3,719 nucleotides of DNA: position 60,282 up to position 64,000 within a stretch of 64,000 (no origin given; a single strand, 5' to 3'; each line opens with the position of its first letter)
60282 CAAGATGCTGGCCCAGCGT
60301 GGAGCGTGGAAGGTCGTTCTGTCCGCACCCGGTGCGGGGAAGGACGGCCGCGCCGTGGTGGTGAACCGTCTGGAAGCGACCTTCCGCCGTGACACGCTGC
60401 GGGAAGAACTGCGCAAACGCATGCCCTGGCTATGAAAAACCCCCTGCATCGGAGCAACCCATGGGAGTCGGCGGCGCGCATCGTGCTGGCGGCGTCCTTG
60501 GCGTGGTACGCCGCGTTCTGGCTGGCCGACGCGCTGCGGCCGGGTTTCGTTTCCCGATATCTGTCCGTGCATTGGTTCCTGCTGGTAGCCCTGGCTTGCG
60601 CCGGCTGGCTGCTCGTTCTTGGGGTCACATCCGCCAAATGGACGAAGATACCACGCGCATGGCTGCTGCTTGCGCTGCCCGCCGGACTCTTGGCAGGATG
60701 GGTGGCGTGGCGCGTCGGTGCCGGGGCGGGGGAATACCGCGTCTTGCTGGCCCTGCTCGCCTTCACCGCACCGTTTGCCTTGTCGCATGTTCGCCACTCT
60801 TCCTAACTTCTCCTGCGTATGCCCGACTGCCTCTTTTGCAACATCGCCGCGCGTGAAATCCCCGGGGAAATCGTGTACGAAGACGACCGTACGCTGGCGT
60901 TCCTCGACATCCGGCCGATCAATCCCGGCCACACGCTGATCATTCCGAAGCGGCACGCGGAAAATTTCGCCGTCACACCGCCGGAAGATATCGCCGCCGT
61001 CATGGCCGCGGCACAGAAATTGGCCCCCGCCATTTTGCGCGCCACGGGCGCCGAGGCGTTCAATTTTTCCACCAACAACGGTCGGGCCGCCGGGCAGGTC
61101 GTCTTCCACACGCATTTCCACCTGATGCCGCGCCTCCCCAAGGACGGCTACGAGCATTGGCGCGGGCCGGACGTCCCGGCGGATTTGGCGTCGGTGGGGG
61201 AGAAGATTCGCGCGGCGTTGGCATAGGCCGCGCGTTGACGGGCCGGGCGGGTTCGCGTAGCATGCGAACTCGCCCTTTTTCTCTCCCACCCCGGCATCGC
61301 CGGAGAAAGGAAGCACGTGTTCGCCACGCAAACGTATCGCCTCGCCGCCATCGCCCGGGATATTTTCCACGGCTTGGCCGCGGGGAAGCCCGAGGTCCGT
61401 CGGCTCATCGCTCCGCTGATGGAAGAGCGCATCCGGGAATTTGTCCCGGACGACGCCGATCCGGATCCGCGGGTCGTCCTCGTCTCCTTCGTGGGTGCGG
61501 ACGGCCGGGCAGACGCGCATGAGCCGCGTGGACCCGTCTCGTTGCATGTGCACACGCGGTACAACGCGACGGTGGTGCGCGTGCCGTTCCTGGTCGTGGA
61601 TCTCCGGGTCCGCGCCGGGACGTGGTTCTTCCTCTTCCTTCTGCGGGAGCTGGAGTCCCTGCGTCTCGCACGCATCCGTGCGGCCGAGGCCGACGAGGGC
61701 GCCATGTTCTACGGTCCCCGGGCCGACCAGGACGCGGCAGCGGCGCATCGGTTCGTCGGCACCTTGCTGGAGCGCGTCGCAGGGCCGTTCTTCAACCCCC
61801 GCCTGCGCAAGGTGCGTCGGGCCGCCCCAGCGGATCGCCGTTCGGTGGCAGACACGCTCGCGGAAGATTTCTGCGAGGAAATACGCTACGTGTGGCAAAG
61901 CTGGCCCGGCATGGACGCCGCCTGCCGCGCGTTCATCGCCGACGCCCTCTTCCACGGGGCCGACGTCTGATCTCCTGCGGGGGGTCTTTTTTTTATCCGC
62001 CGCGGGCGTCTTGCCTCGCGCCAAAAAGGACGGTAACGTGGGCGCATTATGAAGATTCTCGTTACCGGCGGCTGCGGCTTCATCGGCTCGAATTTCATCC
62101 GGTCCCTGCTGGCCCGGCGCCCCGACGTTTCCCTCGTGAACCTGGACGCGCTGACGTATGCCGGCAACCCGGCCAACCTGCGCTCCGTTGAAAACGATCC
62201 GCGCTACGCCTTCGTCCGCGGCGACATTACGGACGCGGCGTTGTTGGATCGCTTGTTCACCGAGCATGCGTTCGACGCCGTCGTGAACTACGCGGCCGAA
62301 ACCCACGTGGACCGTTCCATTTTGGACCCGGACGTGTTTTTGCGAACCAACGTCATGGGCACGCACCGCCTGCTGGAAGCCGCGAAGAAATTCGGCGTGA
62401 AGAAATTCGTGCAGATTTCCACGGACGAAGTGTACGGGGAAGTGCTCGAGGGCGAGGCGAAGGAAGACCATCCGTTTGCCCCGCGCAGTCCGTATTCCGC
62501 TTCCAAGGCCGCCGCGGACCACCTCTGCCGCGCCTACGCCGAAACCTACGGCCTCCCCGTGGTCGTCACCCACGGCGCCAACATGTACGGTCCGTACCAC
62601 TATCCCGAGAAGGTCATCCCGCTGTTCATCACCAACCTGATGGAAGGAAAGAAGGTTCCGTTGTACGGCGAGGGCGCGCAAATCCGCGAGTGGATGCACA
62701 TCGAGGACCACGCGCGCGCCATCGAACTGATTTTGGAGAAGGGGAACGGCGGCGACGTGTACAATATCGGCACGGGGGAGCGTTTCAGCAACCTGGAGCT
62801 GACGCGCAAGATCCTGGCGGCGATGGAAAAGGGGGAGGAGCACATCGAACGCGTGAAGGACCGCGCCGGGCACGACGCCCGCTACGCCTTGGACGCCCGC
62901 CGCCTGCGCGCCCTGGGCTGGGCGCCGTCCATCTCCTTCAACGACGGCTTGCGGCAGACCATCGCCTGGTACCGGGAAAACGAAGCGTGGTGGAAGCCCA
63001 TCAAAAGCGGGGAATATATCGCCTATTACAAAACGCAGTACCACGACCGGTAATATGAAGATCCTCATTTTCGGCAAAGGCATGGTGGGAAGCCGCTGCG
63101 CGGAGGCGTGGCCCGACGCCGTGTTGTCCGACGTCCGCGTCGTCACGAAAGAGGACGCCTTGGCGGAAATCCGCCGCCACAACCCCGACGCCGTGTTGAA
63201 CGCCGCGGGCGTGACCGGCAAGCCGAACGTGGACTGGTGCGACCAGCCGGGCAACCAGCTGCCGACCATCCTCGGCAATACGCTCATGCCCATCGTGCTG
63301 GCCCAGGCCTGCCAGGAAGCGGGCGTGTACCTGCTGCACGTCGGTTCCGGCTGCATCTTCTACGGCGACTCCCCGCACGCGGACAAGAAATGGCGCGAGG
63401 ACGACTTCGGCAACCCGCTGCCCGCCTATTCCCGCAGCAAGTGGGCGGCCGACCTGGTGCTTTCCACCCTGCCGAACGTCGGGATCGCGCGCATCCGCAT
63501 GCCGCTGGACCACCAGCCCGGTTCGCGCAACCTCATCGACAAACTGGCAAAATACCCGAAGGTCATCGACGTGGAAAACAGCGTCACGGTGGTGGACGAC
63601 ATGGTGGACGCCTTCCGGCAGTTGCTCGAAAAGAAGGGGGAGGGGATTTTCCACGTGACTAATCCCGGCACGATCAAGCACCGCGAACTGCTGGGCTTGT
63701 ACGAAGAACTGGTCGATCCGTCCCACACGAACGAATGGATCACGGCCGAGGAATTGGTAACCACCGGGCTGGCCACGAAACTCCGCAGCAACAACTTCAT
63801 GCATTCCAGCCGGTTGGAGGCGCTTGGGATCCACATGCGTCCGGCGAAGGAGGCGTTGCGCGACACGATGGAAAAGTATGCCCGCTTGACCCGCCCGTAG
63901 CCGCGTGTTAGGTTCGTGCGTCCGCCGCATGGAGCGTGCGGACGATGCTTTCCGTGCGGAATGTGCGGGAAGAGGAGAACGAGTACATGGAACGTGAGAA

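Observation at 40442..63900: A 23-kb glycan-biosynthesis island with GT2, GT4 and GT-C enzymes, nucleotide-sugar enzymes and a PgsA-like enzyme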

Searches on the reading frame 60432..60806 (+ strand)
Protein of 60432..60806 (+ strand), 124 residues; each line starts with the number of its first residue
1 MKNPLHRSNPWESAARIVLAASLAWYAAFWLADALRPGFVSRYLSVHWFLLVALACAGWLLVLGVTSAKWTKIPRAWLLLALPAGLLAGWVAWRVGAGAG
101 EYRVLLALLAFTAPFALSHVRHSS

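Call 7: search_protein_families(library=pfam, proteins=[window:60432-60806:+], max_evalue=0.01)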
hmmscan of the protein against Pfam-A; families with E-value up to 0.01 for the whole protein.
window:60432-60806:+ (124 aa): 0 families

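Call 9: search_protein_families(library=pfam, proteins=[window:60432-60806:+], max_evalue=10)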
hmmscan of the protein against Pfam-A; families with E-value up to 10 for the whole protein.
window:60432-60806:+ (124 aa): 2 families
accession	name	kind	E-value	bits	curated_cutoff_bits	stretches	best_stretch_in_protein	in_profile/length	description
PF05251.17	Ost5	-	0.064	14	27.4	1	49-89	19-59/73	Oligosaccharyltransferase subunit 5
PF04341.17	DUF485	-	1.5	9.3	28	1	14-55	16-59/88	Protein of unknown function, DUF485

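Call 11: search_protein_families(library=ncbifam, proteins=[window:60432-60806:+], max_evalue=0.01)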
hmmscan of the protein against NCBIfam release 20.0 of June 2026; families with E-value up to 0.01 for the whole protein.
window:60432-60806:+ (124 aa): 0 families

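Call 102: search_protein_families(library=pfam, alignment_id=A7, max_evalue=0.1)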
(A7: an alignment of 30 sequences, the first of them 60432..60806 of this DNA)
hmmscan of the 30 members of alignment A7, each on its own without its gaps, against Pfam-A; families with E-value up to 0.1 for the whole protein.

A. member 1, window:60432-60806:+ (124 aa): 1 family
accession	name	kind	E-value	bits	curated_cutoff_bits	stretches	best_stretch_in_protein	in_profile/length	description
PF05251.17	Ost5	-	0.064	14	27.4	1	49-89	19-59/73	Oligosaccharyltransferase subunit 5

B. families by the number of members that match (of 30 scanned): 14 families
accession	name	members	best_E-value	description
PF25592.1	DUF7937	3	0.0028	Domain of unknown function (DUF7937)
PF01757.29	Acyl_transf_3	1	0.0026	Acyltransferase domain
PF22282.1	CydS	1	0.0043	CydS-like protein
PF01235.23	Na_Ala_symp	1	0.0097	Sodium:alanine symporter family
PF05978.22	UNC-93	1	0.028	Ion channel regulatory protein UNC-93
PF13886.12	TM7S3_TM198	1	0.033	TM7S3/TM198-like domain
PF12676.12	DUF3796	1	0.034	Protein of unknown function (DUF3796)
PF11992.13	TgpA_N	1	0.043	TgpA N-terminal domain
PF09721.15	Exosortase_EpsH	1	0.044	Transmembrane exosortase (Exosortase_EpsH)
PF15787.11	DUF4704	1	0.049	Neurobeachin/BDCP, DUF4704 alpha solenoid region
PF08636.15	Pkr1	1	0.053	ER protein Pkr1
PF25612.1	DUF7940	1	0.063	Family of unknown function (DUF7940)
PF05251.17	Ost5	1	0.064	Oligosaccharyltransferase subunit 5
PF06947.17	DUF1290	1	0.089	Protein of unknown function (DUF1290)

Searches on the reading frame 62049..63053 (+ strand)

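Call 7: search_protein_families(library=pfam, proteins=[window:62049-63053:+], max_evalue=0.01)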
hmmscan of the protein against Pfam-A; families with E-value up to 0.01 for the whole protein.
window:62049-63053:+ (334 aa): 9 families
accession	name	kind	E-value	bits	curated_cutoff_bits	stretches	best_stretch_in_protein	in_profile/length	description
PF16363.11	GDP_Man_Dehyd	-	3.1e-82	277.1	27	1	4-304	1-332/332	GDP-mannose 4,6 dehydratase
PF01370.27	Epimerase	-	9.5e-73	245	20.9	1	3-241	1-240/240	NAD dependent epimerase/dehydratase family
PF02719.21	Polysacc_synt_2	-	4.5e-25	88.9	20.2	1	3-264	1-252/293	Polysaccharide biosynthesis protein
PF01073.25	3Beta_HSD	-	1.4e-19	70.6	22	1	4-224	1-224/280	3-beta hydroxysteroid dehydrogenase/isomerase family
PF04321.23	RmlD_sub_bind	-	1.9e-19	70.3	27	1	1-303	1-280/287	RmlD substrate binding domain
PF07993.18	NAD_binding_4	-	3.4e-16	59.6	20.1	1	5-174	1-202/258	Male sterility protein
PF13460.12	NAD_binding_10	-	5.9e-11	43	27.2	1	7-162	1-133/184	NAD(P)H-binding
PF00106.31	adh_short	-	4.1e-05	23.6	26.6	1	3-167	3-167/195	short chain dehydrogenase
PF05368.20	NmrA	-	0.0028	17.8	27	1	2-201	4-172/298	NmrA-like family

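Call 11: search_protein_families(library=ncbifam, proteins=[window:62049-63053:+], max_evalue=0.01)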
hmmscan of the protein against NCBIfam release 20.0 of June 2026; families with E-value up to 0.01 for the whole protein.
window:62049-63053:+ (334 aa): 40 families (the best 25 are shown)
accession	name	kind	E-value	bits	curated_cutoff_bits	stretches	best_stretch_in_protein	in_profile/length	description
TIGR01181.1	dTDP_gluc_dehyt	equivalog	2.9e-138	460.3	365.1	1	2-318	1-321/321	dTDP-glucose 4,6-dehydratase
NF007490.0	PRK10084.1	subfamily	4e-104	348.5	649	1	1-333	1-359/361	dTDP-glucose 4,6-dehydratase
NF007582.0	PRK10217.1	equivalog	5.7e-100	334.8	698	1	2-323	3-346/355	dTDP-glucose 4,6-dehydratase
TIGR01179.1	galE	equivalog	2.4e-44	151.5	262.3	1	2-311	1-328/332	UDP-glucose 4-epimerase GalE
TIGR04180.1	EDH_00030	hypoth_equivalog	2.4e-42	145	475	1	3-287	1-287/297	NAD-dependent 4,6-dehydratase LegB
TIGR02622.1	CDP_4_6_dhtase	equivalog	5.6e-28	98.1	278.45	1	2-310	6-332/352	CDP-glucose 4,6-dehydratase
TIGR01472.1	gmd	equivalog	6.1e-26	91.4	415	1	53-260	56-269/342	GDP-mannose 4,6-dehydratase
NF047922.1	GDPFucSynFcl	equivalog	2.8e-25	89.4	500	1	59-312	38-305/308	GDP-L-fucose synthase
NF007956.0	PRK10675.1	subfamily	3.2e-25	89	394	1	1-158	1-158/338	UDP-glucose 4-epimerase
TIGR02197.1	heptose_epim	equivalog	6.6e-23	81.4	274.6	1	3-271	1-274/316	ADP-glyceromanno-heptose 6-epimerase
TIGR03466.1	HpnA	hypoth_equivalog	2.1e-20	72.9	367.65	1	1-258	1-241/327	hopanoid-associated sugar epimerase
NF043036.1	ErythonDh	equivalog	1.6e-19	70.3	325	1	1-164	1-164/321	D-erythronate dehydrogenase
NF011728.1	PRK15181.1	equivalog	1.7e-19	70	760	1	3-311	18-340/348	Vi polysaccharide biosynthesis UDP-N-acetylglucosaminuronic acid C-4 epimerase TviC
TIGR01214.1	rmlD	equivalog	2.4e-18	66.2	224.05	1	2-285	1-252/285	dTDP-4-dehydrorhamnose reductase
NF042422.1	oxyalk_red_OleD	equivalog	9.9e-18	64.6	580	1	1-262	1-253/329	2-alkyl-3-oxoalkanoate reductase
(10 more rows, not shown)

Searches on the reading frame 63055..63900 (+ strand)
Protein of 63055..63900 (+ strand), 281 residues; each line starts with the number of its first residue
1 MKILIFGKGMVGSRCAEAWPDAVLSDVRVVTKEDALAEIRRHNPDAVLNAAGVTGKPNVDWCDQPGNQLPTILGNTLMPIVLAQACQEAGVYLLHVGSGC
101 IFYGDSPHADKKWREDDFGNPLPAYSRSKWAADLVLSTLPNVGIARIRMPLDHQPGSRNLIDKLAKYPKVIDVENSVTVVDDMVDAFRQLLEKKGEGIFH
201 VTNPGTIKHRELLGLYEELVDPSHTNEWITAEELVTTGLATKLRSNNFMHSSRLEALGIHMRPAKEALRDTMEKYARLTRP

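Call 9: search_protein_families(library=pfam, proteins=[window:63055-63900:+], max_evalue=10)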
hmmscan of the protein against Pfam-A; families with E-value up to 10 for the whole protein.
window:63055-63900:+ (281 aa): 3 families
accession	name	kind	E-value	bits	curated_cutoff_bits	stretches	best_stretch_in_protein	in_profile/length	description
PF04321.23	RmlD_sub_bind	-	2.9e-16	59.8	27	1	1-275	1-285/287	RmlD substrate binding domain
PF01370.27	Epimerase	-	4.3e-10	39.8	20.9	1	30-136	50-153/240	NAD dependent epimerase/dehydratase family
PF10832.13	YhfG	-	0.36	11.1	22.6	1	242-263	14-37/54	YhfG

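Call 11: search_protein_families(library=ncbifam, proteins=[window:63055-63900:+], max_evalue=0.01)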
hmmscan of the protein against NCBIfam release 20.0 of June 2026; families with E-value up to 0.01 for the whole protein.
window:63055-63900:+ (281 aa): 3 families
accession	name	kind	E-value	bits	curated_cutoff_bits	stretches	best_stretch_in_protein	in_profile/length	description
TIGR01214.1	rmlD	equivalog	3.9e-17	62.3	224.05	1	3-273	2-283/285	dTDP-4-dehydrorhamnose reductase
NF007440.0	PRK09987.1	equivalog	1.3e-05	24.7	308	1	37-136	48-139/299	dTDP-4-dehydrorhamnose reductase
TIGR01746.1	Thioester-redct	subfamily_domain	0.0072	15.6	213.35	0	166-243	222-307/371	thioester reductase domain-containing protein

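Call 65: search_solved_structures(query=window:63055-63900:+, max_evalue=0.001)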
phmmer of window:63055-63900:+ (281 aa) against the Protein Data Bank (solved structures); distinct sequences matched with E-value up to 0.001: 3.
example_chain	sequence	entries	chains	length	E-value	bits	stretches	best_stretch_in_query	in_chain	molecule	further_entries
4qqr_A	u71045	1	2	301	8.4e-43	149.8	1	9-268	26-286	3,5-epimerase/4-reductase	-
7jid_A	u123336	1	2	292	1.1e-30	110.1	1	1-270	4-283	UDP-L-Rhamnose Synthase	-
1kbz_A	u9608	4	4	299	1.4e-05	27.7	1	37-137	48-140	dTDP-glucose oxidoreductase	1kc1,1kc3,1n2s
